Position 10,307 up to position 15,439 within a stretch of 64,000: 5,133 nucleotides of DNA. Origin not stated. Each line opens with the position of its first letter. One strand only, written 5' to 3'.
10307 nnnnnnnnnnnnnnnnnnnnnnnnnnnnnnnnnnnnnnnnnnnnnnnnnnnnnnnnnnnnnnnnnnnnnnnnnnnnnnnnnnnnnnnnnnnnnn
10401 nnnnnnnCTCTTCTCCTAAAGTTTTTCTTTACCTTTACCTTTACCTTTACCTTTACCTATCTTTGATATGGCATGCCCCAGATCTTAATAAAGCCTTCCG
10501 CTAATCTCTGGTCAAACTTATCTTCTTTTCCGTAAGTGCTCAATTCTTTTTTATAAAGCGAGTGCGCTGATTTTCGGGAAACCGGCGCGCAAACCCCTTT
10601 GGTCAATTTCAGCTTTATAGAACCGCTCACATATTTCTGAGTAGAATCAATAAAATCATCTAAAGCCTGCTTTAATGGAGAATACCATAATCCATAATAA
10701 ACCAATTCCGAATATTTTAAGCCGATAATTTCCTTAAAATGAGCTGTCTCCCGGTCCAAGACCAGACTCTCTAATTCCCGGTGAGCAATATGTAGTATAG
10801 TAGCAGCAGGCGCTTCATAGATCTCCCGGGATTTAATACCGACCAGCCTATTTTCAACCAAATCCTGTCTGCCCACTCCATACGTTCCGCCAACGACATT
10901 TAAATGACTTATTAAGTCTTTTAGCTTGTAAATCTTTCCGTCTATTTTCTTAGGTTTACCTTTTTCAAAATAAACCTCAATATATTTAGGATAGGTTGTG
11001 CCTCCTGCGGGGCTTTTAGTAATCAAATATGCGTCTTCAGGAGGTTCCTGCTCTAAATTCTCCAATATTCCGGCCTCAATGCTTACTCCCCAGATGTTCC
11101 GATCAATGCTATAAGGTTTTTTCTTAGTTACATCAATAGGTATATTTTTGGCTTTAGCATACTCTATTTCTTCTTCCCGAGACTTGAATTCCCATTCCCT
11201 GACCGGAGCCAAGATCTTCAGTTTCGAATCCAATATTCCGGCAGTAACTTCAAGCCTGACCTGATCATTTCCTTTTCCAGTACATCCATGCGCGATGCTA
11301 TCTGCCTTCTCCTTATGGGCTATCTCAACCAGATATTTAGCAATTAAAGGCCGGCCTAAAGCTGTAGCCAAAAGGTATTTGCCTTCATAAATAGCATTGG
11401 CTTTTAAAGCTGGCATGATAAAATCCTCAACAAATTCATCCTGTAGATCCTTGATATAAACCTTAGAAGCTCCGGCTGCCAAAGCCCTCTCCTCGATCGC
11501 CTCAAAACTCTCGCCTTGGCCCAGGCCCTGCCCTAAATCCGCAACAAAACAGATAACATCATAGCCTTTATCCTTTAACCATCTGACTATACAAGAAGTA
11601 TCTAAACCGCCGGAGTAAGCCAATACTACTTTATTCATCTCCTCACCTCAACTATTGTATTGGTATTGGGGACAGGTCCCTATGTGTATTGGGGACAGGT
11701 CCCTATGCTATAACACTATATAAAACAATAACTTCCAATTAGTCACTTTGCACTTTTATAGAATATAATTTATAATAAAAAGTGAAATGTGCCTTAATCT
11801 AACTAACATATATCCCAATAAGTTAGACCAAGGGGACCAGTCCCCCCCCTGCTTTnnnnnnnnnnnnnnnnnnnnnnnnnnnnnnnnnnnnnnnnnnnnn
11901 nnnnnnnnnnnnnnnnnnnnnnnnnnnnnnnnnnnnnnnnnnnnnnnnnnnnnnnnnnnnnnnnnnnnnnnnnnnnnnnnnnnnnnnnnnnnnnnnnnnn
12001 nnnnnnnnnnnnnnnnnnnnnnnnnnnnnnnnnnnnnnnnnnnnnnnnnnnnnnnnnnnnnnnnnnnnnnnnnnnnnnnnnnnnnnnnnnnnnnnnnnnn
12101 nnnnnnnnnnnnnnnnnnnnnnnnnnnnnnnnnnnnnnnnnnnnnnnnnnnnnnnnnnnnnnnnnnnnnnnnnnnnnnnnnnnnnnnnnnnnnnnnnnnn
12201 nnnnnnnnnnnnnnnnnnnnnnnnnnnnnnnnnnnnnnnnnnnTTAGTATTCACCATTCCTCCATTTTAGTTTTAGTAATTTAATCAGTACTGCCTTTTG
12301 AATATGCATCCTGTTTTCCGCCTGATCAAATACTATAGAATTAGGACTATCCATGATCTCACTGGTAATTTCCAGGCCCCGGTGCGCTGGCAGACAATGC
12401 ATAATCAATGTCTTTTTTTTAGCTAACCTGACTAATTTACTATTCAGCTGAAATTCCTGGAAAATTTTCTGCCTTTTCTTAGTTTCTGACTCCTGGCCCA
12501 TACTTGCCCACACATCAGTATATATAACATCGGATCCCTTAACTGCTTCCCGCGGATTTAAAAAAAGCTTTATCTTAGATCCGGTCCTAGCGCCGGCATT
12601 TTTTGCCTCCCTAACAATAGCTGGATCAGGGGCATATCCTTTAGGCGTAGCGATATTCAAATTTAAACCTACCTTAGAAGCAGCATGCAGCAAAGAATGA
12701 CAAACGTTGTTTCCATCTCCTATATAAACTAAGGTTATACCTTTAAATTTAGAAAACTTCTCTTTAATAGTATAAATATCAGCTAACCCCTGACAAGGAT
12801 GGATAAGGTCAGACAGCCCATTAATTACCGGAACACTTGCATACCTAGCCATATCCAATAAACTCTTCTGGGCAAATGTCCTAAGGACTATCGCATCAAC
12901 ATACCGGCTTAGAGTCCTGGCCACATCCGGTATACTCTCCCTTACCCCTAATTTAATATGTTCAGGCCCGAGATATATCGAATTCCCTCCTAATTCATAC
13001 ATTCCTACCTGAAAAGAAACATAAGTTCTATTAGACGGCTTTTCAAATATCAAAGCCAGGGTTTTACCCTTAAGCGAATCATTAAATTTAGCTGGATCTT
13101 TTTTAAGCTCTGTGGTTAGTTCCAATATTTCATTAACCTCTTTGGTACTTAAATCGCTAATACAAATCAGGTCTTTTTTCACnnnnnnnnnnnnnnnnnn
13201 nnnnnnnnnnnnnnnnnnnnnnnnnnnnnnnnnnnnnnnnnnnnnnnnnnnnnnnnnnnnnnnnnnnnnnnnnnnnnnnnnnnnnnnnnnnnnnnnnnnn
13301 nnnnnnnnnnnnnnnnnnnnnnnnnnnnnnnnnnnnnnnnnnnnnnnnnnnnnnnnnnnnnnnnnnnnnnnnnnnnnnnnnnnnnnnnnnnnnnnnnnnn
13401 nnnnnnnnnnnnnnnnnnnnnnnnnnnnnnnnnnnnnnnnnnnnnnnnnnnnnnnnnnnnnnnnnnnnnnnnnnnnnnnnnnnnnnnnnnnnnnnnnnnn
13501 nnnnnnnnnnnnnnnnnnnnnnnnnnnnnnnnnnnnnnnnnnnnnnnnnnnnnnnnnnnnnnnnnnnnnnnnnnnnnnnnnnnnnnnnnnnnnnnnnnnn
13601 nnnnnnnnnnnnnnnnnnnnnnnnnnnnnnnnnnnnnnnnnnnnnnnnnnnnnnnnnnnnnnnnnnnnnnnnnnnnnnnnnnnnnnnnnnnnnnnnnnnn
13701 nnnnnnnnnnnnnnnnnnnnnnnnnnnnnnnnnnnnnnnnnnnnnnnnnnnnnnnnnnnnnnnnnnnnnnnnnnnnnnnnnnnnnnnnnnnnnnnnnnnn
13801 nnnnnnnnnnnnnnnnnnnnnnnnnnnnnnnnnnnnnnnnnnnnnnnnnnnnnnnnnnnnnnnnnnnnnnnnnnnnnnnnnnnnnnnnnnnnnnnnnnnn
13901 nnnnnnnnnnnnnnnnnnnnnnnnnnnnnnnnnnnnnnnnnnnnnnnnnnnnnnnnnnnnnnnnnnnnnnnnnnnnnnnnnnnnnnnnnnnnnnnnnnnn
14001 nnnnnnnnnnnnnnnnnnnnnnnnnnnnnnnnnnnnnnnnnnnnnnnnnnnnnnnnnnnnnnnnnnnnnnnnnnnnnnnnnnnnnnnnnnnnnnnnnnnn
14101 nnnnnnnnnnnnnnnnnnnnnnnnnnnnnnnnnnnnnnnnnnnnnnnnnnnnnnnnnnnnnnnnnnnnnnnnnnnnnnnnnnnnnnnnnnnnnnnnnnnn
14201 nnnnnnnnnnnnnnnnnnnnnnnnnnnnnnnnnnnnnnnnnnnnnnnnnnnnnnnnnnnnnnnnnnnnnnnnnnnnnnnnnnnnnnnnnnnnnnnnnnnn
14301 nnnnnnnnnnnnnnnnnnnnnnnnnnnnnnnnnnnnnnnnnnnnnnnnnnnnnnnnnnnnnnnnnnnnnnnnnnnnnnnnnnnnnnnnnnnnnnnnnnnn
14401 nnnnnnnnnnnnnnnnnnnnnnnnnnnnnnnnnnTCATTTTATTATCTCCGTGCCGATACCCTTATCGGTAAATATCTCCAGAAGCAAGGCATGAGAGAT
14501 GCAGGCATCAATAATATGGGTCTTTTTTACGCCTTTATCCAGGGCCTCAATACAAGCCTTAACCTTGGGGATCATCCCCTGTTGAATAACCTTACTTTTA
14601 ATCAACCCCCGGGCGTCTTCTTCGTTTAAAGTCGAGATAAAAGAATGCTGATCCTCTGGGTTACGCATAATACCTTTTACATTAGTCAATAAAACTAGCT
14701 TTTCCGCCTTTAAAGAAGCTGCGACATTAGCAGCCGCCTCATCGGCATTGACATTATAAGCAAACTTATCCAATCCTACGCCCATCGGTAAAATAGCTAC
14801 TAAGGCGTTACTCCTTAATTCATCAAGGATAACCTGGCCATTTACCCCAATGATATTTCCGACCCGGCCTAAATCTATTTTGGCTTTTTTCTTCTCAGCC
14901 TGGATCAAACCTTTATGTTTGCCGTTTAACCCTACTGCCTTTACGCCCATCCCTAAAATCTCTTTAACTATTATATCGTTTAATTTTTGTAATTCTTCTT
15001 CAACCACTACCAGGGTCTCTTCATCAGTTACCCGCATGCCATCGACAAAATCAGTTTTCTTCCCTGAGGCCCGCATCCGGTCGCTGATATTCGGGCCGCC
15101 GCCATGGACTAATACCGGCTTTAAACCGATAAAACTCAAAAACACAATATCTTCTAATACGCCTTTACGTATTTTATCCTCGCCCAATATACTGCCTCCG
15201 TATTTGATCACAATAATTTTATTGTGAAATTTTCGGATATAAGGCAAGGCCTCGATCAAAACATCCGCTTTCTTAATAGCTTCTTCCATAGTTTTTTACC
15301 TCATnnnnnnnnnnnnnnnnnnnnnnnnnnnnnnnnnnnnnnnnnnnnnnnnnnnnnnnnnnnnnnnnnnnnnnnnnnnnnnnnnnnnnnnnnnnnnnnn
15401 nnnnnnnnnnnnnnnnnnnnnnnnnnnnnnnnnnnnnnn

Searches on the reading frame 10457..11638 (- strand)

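Call 66: search_protein_families(library=pfam, proteins=[window:10457-11638:-], max_evalue=0.0001)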
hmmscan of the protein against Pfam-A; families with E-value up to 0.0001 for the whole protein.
window:10457-11638:- (393 aa): 2 families
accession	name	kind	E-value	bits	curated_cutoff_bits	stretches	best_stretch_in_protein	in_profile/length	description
PF20979.2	Arginosuc_syn_C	-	4e-82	275.5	27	1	176-390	1-215/219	Arginosuccinate synthase C-terminal domain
PF00764.25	Arginosuc_synth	-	2.1e-64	216.9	27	1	3-167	1-162/162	Arginosuccinate synthase N-terminal HUP domain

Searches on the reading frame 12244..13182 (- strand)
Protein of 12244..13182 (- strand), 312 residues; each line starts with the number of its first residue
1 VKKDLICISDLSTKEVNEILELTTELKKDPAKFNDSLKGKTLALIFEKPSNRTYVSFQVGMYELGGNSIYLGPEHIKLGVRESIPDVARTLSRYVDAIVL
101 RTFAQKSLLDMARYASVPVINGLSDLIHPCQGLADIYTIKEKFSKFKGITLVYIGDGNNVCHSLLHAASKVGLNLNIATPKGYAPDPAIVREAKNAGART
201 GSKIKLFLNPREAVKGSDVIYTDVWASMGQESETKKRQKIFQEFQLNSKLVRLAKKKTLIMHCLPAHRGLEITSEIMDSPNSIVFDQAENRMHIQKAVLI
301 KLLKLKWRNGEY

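Call 67: search_protein_families(library=pfam, proteins=[window:12244-13182:-], max_evalue=0.0001)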
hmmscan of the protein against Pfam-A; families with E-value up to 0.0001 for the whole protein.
window:12244-13182:- (312 aa): 2 families
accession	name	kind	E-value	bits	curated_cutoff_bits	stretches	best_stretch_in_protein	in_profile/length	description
PF00185.30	OTCace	-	5.2e-61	205.7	29.4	1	147-300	1-155/157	Aspartate/ornithine carbamoyltransferase, Asp/Orn binding domain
PF02729.26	OTCace_N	-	5e-46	156.9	29.9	1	3-141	1-148/148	Aspartate/ornithine carbamoyltransferase, carbamoyl-P binding domain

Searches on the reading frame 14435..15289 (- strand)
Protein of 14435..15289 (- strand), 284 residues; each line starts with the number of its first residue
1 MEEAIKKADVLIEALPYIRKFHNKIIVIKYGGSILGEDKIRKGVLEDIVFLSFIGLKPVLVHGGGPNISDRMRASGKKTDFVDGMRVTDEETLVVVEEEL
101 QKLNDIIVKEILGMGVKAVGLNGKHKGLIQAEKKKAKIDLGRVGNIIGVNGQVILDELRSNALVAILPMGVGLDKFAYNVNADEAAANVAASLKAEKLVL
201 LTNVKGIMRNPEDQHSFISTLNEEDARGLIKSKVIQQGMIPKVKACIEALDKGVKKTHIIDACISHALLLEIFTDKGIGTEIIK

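Call 67: search_protein_families(library=pfam, proteins=[window:14435-15289:-], max_evalue=0.0001)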
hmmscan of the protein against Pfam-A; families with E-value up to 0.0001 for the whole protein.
window:14435-15289:- (284 aa): 1 family
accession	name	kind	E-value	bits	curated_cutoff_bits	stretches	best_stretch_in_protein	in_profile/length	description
PF00696.33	AA_kinase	-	4.4e-38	131.8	24.9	1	24-261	1-234/234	Amino acid kinase family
